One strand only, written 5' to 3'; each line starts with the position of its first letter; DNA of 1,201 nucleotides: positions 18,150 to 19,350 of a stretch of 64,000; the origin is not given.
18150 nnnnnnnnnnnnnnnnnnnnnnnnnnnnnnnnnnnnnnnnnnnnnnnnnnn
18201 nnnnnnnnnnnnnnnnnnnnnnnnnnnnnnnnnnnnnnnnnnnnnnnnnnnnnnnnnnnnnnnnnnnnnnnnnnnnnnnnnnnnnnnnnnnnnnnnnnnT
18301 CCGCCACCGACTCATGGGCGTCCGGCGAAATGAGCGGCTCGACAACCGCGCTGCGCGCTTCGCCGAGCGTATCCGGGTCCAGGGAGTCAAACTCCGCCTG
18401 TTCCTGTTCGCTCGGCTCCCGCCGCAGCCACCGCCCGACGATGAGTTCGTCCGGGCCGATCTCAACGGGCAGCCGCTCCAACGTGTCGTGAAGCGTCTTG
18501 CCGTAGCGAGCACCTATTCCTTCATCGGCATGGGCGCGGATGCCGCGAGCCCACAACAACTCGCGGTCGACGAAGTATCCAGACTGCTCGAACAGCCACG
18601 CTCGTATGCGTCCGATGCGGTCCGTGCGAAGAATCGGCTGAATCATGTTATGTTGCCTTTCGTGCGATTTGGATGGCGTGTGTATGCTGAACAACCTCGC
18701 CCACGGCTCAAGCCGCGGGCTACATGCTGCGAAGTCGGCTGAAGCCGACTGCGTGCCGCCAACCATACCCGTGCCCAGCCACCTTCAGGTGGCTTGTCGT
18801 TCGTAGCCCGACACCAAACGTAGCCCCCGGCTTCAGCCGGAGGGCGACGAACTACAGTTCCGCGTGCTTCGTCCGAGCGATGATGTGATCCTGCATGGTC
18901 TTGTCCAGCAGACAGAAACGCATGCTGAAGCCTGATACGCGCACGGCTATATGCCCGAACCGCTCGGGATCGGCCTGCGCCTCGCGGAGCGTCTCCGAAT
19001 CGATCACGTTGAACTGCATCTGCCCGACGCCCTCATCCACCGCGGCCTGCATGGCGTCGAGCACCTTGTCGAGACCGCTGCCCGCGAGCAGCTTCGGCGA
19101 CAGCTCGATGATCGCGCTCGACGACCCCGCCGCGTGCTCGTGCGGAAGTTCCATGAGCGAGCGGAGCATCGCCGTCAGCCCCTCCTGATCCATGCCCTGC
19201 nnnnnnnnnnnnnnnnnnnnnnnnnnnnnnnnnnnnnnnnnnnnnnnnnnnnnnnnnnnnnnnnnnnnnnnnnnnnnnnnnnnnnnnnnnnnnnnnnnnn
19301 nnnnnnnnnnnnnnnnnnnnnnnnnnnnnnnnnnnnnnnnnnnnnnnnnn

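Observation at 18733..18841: Three hairpins with the same TTCA tetraloop fill the spacer between the two GRE genes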

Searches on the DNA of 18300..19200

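Call 8: search_rna_families(source=window, start=18300, end=19200, threshold=evalue, max_evalue=10)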
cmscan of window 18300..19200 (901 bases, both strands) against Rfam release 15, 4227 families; matches with E-value up to 10: 5.
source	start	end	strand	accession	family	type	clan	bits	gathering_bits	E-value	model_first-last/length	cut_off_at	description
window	18700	18728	+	RF01687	Acido-Lenti-1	Gene; sRNA;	-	24.8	37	0.0026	1-46/46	no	Acido-Lenti-1 RNA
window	18816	18843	-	RF01687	Acido-Lenti-1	Gene; sRNA;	-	17.5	37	0.26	1-46/46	no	Acido-Lenti-1 RNA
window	19013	19170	-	RF00261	IRES_L-myc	Cis-reg; IRES;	-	13.5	60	4.8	1-221/221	no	L-myc internal ribosome entry site (IRES)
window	18804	18988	-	RF02225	sX6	Gene; sRNA;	-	11.1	40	2.3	1-342/342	no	Proteobacterial sRNA sX6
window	18777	18859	-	RF01670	P17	Gene; sRNA;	-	9.7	45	8.4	1-282/282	no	Pseudomonas sRNA P17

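Call 30: search_rna_families(source=window, start=18660, end=18870, threshold=evalue, max_evalue=10, show_alignments=3)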
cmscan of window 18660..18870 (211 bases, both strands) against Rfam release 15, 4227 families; matches with E-value up to 10: 7.
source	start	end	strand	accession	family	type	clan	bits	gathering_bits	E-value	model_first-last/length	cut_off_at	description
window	18700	18728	+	RF01687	Acido-Lenti-1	Gene; sRNA;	-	24.8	37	0.0006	1-46/46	no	Acido-Lenti-1 RNA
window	18816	18843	-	RF01687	Acido-Lenti-1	Gene; sRNA;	-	17.5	37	0.06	1-46/46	no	Acido-Lenti-1 RNA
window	18777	18854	-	RF01740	gyrA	Cis-reg;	-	16.4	45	0.15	1-88/88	no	gyrA RNA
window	18733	18751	+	RF03001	leuA-Halobacteria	Cis-reg;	-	11.6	47.9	4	20-38/53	no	leuA-Halobacteria RNA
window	18687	18709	+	RF01514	Afu_513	Gene; snRNA; snoRNA; CD-box;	-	9.1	48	8.1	81-103/103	no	A. fumigatus snoRNA Afu_513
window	18824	18843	-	RF01674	P27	Gene; sRNA;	-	9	50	9.9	28-47/192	no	Pseudomonas sRNA P27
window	18804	18870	-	RF02225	sX6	Gene; sRNA;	-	7.4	40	5.9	271-342/342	5'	Proteobacterial sRNA sX6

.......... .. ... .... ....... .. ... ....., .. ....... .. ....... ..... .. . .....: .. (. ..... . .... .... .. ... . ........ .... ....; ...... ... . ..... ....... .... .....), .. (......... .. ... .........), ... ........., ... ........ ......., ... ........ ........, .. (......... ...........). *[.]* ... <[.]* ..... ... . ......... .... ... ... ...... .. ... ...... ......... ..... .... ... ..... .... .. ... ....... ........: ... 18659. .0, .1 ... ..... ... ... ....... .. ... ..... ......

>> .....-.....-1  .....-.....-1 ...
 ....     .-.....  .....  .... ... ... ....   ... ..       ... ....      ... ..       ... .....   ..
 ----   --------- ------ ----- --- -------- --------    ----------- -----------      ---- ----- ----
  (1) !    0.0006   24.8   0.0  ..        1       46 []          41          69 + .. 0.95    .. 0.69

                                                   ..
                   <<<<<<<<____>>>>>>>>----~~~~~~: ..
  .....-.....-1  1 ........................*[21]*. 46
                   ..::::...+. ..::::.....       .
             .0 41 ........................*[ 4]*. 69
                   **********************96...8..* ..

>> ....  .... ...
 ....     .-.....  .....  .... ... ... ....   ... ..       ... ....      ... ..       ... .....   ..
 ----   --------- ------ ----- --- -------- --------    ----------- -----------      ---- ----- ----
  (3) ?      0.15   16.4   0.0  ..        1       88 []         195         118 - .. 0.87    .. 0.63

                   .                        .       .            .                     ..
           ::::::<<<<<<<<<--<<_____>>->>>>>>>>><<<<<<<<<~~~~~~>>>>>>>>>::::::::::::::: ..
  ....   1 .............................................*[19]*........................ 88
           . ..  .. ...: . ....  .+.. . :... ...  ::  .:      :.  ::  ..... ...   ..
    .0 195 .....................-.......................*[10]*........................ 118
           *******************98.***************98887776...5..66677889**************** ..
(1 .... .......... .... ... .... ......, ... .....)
